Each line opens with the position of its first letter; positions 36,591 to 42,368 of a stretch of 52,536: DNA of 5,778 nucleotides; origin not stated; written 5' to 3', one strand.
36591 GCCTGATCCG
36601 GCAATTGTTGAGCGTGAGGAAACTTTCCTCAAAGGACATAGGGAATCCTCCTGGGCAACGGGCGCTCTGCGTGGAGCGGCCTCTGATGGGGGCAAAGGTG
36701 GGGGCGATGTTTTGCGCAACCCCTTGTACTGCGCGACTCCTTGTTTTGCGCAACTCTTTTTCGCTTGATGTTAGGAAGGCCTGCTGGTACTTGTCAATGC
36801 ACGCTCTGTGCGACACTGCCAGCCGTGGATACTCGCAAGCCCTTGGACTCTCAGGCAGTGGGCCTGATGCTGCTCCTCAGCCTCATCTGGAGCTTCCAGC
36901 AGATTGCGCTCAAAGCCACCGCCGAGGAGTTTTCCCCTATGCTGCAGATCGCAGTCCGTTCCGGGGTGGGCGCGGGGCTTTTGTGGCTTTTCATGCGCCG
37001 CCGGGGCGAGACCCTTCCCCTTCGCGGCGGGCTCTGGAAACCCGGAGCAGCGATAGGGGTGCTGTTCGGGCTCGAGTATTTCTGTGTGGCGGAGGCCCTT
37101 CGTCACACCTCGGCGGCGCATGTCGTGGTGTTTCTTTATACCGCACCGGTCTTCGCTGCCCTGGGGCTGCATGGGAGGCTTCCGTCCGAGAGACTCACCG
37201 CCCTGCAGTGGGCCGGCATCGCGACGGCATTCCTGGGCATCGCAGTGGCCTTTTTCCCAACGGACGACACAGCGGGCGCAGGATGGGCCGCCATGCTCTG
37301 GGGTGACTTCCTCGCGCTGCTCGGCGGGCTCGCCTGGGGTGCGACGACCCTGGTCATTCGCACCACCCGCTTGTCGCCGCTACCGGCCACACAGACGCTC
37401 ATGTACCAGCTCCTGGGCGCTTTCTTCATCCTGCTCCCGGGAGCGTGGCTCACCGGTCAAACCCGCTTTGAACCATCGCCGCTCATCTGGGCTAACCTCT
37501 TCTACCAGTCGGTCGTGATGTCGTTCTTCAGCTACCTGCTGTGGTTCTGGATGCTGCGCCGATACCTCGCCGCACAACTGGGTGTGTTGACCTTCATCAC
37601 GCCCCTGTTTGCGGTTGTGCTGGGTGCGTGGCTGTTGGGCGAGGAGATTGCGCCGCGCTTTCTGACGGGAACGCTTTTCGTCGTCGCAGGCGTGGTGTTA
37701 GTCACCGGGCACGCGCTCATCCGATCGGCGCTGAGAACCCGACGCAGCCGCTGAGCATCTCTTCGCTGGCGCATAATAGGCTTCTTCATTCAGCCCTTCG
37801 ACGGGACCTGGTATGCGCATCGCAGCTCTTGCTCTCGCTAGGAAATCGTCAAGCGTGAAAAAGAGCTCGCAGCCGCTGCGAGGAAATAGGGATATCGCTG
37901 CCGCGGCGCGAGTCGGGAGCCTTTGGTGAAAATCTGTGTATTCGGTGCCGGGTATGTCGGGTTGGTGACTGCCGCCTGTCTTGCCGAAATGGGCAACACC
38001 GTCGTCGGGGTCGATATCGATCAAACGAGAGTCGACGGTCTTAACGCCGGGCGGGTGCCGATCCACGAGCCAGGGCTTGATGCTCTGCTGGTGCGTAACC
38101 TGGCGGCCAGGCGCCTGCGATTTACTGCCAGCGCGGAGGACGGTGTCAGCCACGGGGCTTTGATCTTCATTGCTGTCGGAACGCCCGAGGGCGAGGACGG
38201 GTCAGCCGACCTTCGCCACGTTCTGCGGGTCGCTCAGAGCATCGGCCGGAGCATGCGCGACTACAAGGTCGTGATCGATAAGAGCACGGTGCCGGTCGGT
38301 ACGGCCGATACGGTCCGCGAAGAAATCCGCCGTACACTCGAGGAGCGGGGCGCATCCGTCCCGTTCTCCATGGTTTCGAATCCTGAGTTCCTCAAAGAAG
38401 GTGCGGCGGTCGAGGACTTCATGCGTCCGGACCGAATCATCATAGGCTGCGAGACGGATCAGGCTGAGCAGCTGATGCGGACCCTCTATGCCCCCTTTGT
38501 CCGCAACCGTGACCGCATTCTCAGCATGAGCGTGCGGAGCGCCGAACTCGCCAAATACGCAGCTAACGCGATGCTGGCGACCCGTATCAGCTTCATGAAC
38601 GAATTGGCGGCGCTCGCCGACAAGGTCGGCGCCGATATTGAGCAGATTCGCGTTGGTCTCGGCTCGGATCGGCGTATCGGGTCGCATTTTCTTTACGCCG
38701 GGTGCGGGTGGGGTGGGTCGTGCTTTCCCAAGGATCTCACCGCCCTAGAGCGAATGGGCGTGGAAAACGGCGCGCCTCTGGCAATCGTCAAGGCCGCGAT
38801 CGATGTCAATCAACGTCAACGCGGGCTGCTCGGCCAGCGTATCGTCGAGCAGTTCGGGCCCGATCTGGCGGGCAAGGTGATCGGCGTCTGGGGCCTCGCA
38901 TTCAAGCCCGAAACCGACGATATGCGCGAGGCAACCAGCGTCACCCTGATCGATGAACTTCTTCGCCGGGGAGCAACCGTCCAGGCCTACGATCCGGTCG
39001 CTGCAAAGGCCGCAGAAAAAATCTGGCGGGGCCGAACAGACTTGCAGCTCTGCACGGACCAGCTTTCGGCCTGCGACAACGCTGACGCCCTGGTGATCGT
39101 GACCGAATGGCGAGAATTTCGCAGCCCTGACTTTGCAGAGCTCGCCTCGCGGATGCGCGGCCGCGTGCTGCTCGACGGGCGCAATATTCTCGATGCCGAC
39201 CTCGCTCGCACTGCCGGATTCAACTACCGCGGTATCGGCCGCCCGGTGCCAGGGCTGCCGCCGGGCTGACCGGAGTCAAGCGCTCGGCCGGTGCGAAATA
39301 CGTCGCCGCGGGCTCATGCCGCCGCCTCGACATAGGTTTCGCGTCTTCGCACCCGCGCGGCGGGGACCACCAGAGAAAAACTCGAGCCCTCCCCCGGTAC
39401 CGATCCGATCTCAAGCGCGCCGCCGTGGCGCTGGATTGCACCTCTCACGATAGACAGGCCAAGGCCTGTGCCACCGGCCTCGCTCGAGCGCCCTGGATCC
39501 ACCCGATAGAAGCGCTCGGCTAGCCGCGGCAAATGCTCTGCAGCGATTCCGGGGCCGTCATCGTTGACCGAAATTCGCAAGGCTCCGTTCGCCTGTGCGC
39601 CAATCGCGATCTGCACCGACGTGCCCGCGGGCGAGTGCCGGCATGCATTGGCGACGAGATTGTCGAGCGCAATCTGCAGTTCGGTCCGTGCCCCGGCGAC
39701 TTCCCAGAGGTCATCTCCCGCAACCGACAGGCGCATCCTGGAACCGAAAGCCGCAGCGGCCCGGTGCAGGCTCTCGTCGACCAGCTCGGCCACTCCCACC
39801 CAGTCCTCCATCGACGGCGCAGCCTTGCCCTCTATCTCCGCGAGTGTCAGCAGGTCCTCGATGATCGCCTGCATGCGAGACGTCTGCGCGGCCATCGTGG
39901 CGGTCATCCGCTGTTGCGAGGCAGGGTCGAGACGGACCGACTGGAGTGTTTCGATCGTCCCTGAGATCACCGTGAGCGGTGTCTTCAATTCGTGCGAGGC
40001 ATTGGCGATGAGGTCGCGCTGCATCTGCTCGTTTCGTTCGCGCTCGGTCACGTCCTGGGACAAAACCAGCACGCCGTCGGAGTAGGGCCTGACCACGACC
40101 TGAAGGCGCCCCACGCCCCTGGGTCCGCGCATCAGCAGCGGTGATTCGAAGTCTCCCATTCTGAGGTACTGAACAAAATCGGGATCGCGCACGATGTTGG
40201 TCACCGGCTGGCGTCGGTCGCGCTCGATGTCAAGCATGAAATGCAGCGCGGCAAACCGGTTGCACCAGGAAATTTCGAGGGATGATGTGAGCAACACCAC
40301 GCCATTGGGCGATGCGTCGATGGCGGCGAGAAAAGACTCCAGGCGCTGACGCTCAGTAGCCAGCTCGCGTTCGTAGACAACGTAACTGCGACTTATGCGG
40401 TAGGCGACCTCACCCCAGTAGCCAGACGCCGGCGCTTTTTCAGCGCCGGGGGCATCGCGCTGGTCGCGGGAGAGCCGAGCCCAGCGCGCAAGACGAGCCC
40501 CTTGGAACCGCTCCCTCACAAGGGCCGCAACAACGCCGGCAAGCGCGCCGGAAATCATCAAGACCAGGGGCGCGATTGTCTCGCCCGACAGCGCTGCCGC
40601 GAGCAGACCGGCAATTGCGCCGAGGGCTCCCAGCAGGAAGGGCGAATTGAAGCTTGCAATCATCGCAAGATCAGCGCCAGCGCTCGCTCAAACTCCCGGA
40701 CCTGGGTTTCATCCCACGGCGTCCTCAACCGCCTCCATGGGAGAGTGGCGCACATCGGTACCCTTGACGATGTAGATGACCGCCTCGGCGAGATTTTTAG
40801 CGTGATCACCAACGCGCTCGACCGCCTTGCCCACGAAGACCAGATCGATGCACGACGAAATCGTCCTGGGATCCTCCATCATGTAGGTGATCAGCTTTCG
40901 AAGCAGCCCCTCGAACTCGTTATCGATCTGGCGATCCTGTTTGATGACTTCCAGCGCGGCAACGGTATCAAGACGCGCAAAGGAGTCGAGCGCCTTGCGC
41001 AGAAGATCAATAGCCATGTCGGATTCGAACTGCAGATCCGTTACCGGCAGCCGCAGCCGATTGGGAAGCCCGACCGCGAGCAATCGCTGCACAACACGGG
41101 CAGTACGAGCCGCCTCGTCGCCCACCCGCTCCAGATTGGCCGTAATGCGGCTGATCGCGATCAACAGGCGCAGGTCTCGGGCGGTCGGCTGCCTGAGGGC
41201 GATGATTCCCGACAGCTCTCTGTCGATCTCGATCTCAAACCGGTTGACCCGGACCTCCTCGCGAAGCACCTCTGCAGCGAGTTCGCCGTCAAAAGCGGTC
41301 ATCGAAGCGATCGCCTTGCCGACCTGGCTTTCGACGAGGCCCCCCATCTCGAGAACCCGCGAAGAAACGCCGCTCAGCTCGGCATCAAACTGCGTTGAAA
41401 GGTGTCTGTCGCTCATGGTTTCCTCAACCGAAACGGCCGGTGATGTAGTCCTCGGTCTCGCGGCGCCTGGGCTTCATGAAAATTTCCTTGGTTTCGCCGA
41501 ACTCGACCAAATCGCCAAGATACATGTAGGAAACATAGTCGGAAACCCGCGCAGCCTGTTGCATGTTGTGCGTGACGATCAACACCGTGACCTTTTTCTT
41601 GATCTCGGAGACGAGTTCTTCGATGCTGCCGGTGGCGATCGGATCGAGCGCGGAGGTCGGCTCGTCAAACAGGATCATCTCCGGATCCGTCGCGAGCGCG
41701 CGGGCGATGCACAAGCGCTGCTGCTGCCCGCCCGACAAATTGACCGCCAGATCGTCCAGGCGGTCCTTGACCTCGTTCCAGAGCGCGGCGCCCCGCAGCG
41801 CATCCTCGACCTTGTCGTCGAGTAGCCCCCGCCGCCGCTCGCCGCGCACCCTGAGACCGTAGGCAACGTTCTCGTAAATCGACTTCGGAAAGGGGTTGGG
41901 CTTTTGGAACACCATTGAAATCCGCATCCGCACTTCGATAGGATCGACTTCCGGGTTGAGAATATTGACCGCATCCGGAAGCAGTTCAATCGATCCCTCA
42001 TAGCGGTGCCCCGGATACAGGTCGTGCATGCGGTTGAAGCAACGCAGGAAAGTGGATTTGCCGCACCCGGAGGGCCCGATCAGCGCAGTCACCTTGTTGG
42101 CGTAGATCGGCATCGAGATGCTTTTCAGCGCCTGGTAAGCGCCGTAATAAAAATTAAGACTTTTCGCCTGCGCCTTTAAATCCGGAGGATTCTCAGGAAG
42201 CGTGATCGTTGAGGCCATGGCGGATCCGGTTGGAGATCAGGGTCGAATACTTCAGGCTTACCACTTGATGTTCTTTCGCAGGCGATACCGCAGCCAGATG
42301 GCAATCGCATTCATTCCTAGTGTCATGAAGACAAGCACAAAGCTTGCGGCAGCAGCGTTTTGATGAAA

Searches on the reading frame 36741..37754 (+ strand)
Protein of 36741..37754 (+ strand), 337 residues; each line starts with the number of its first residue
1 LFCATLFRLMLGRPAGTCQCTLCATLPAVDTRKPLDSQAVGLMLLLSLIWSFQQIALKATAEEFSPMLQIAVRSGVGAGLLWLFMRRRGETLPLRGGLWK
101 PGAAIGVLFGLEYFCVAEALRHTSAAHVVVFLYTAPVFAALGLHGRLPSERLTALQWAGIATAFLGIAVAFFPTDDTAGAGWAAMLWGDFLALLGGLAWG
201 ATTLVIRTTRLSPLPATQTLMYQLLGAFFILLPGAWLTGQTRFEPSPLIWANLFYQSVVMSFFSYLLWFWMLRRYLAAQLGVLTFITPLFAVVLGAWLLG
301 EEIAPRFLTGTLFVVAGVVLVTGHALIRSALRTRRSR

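Call 18: search_protein_families(library=pfam, proteins=[window:36741-37754:+])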
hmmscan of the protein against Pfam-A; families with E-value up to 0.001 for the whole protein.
window:36741-37754:+ (337 aa): 1 family
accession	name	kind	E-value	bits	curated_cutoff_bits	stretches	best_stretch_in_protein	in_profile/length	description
PF00892.27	EamA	-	1.8e-37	129.1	28.2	2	186-322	1-134/135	EamA-like transporter family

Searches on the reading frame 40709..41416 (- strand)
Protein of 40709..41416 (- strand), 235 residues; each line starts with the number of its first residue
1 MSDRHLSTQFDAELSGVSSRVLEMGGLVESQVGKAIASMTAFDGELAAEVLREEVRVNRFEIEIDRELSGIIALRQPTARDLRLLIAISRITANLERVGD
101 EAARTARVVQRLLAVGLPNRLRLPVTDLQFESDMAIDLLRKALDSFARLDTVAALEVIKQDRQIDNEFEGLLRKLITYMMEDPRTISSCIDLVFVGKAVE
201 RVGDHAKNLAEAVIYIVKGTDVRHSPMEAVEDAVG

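Call 20: search_protein_families(library=pfam, proteins=[window:40709-41416:-])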
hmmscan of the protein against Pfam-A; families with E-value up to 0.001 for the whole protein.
window:40709-41416:- (235 aa): 1 family
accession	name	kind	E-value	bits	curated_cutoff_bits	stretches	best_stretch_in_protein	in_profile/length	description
PF01895.24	PhoU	-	1.1e-35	122.4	23.5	2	21-108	1-88/89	PhoU domain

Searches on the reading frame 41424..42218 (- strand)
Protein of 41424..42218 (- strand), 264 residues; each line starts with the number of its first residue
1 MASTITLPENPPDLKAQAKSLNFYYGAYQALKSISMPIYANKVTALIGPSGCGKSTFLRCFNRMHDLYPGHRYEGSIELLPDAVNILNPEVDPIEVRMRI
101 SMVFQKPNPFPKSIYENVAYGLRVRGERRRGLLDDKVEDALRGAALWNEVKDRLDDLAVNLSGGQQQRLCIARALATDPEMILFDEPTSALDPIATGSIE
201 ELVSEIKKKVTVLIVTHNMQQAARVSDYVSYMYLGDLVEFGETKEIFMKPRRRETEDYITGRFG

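Call 20: search_protein_families(library=pfam, proteins=[window:41424-42218:-])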
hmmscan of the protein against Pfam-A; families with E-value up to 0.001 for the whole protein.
window:41424-42218:- (264 aa): 4 families
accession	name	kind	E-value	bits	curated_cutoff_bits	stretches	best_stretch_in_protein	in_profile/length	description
PF00005.33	ABC_tran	-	6.9e-29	101.6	25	1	31-189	1-137/137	ABC transporter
PF13304.12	AAA_21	-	1.1e-13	52.4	27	2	125-219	191-300/304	AAA domain, putative AbiEii toxin, Type IV TA system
PF02463.25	SMC_N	-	8.7e-08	32.3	40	1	160-228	136-208/220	RecF/RecN/SMC N terminal domain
PF13401.12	AAA_22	-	3.7e-05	24.5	27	1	42-145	6-83/130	AAA domain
